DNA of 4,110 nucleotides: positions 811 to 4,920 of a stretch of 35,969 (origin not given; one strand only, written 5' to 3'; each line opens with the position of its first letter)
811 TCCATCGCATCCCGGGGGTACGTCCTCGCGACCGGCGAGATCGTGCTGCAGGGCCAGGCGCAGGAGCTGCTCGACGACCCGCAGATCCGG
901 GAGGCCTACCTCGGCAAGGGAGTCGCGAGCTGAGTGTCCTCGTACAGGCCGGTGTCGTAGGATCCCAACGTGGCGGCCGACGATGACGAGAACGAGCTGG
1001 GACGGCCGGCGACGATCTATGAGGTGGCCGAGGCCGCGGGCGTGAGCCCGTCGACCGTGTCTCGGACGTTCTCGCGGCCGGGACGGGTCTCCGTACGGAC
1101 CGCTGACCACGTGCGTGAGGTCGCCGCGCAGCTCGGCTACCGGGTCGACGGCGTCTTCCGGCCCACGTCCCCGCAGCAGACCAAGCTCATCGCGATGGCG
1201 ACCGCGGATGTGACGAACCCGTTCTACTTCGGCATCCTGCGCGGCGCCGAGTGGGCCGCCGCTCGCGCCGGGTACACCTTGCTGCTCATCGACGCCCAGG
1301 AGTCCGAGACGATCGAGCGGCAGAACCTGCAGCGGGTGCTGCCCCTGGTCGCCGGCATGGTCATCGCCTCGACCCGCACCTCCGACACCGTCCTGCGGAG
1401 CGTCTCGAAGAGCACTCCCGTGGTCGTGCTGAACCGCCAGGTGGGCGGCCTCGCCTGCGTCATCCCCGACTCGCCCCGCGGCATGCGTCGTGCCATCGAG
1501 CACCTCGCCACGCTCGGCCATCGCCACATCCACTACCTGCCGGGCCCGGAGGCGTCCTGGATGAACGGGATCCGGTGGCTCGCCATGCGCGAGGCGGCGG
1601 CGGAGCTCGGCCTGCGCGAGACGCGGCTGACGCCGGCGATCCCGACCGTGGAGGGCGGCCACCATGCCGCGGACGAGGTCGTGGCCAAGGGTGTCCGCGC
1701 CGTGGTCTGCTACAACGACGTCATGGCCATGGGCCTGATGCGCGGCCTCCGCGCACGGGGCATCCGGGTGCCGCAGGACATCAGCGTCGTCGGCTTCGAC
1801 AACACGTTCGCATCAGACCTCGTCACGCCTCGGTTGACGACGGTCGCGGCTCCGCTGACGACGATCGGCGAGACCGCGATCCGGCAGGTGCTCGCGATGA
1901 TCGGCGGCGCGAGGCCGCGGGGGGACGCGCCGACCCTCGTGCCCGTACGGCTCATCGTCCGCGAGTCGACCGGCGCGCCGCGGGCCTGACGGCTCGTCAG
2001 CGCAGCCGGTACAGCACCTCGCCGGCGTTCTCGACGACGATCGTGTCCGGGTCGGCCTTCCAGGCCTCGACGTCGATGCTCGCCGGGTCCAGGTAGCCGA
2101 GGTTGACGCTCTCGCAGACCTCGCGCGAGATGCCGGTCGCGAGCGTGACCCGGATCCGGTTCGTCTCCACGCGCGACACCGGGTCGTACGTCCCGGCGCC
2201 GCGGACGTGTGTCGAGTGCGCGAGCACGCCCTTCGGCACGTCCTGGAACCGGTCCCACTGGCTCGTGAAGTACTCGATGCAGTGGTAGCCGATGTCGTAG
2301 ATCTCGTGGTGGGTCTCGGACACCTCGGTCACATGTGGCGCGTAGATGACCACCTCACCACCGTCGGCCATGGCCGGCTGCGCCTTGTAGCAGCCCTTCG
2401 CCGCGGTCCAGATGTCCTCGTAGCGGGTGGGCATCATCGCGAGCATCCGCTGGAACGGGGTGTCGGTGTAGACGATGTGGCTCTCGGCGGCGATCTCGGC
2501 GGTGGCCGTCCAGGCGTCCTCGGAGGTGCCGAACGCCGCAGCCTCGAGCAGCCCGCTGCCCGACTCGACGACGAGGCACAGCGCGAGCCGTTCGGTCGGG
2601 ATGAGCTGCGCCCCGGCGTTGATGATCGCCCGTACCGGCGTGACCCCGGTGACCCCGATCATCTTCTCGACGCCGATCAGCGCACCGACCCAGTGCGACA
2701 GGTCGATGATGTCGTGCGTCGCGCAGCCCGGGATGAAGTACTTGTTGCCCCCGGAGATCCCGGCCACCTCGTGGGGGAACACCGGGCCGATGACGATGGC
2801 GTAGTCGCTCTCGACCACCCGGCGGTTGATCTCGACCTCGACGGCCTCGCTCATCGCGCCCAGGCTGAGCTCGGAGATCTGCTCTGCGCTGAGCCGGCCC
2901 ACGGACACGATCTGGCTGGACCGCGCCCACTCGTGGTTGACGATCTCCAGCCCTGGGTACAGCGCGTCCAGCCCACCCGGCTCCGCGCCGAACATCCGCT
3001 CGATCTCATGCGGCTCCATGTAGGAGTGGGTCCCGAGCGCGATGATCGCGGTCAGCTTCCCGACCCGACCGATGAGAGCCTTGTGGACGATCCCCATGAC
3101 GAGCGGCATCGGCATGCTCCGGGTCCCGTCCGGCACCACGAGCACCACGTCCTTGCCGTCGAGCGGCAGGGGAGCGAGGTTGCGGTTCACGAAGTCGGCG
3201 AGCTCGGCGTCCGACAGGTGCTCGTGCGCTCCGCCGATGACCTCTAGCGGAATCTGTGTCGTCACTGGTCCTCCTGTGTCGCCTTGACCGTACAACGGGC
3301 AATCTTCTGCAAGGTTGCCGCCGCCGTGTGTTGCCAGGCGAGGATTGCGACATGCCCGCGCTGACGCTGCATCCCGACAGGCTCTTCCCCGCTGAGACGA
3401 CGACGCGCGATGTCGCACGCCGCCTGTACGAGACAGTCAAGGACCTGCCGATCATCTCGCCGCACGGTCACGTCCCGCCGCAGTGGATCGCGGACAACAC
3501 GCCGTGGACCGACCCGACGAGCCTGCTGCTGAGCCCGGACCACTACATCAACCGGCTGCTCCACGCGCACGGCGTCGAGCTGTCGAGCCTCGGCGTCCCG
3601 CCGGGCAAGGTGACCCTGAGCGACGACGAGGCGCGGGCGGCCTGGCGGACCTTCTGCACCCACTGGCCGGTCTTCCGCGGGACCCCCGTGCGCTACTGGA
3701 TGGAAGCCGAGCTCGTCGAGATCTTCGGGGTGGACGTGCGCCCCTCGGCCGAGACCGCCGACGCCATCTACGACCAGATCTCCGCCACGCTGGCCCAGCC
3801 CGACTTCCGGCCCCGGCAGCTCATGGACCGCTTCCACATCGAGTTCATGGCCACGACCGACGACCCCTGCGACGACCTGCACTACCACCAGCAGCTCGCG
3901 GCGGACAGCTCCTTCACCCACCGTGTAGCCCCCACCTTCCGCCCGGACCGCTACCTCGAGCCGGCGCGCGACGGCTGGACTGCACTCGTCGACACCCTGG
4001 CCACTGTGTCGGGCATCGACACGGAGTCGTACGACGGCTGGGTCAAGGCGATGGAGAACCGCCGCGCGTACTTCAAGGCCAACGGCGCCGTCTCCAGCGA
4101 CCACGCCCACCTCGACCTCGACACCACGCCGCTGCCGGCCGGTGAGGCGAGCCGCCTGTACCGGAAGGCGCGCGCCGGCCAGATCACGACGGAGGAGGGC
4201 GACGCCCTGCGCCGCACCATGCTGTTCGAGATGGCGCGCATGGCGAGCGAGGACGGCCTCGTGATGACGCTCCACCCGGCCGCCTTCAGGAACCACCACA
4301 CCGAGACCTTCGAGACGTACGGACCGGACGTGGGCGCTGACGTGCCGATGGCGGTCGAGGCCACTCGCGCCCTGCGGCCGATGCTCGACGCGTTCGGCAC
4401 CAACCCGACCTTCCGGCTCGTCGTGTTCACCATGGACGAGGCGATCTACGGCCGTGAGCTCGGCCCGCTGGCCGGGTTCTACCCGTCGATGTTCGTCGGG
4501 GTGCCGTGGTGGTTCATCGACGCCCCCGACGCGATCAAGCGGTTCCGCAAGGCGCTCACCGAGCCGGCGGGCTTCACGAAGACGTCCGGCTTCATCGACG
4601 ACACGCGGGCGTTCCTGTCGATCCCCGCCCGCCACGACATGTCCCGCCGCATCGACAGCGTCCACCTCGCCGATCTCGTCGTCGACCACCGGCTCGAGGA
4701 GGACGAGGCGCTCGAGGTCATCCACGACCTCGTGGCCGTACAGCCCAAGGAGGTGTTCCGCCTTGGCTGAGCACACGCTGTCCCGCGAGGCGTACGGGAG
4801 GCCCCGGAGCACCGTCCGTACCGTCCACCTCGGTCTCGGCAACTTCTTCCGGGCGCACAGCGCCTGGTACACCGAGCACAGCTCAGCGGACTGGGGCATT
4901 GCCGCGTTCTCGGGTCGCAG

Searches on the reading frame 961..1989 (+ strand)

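Call 70: search_protein_families(library=pfam, proteins=[window:961-1989:+], max_evalue=0.0001)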
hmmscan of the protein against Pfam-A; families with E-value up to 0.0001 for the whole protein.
window:961-1989:+ (342 aa): 4 families
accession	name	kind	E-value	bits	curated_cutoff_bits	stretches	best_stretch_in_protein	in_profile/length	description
PF13377.12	Peripla_BP_3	-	1.3e-35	123.4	26.5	1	179-337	1-167/167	Periplasmic binding protein-like domain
PF00532.27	Peripla_BP_1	-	1.9e-25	90.4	22.2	1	82-318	9-267/281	Periplasmic binding proteins and sugar binding domain of LacI family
PF00356.27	LacI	-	9.9e-13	48.1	27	1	18-61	1-44/46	Bacterial regulatory proteins, lacI family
PF13407.12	Peripla_BP_4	-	3.5e-05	23.9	35.1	0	77-282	1-219/258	Periplasmic binding protein domain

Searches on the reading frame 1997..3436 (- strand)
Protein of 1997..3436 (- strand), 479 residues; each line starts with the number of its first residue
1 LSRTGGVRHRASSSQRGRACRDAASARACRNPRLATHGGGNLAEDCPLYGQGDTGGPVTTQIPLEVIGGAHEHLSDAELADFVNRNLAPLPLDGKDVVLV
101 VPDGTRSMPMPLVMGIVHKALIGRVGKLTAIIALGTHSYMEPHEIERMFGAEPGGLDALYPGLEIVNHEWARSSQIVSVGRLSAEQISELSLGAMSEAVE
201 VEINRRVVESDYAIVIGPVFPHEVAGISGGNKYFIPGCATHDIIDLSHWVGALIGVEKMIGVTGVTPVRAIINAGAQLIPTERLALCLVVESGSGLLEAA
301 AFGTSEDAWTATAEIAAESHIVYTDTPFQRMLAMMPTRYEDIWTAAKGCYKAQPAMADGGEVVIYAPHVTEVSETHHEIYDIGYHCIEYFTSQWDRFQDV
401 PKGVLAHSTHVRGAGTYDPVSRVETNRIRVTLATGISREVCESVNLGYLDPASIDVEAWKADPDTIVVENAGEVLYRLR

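Call 70: search_protein_families(library=pfam, proteins=[window:1997-3436:-], max_evalue=0.0001)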
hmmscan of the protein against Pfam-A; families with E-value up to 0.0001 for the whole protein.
window:1997-3436:- (479 aa): 1 family
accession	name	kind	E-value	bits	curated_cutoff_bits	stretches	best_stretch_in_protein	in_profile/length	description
PF09861.14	Lar_N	-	3.6e-23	82.3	23.3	1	87-250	47-194/204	Lactate racemase N-terminal domain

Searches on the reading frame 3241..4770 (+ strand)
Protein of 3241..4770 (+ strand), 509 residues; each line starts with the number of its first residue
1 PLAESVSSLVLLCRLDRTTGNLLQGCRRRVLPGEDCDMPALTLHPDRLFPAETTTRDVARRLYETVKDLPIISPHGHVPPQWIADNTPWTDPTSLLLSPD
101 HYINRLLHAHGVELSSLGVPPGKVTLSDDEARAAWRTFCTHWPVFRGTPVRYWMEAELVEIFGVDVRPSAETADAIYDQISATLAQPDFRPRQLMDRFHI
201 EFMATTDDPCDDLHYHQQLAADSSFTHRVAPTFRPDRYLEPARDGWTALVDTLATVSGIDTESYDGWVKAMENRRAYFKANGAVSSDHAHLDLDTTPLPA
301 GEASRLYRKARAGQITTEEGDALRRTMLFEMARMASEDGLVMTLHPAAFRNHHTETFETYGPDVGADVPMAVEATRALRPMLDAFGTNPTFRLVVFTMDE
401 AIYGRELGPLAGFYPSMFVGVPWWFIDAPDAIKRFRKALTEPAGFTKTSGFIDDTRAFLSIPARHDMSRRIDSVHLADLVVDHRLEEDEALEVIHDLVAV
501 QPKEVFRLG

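Call 70: search_protein_families(library=pfam, proteins=[window:3241-4770:+], max_evalue=0.0001)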
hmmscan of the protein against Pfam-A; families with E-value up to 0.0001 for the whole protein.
window:3241-4770:+ (509 aa): 1 family
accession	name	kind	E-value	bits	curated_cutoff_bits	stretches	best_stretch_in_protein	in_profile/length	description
PF02614.20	UxaC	-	9.4e-83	279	25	1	55-505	12-463/464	Glucuronate isomerase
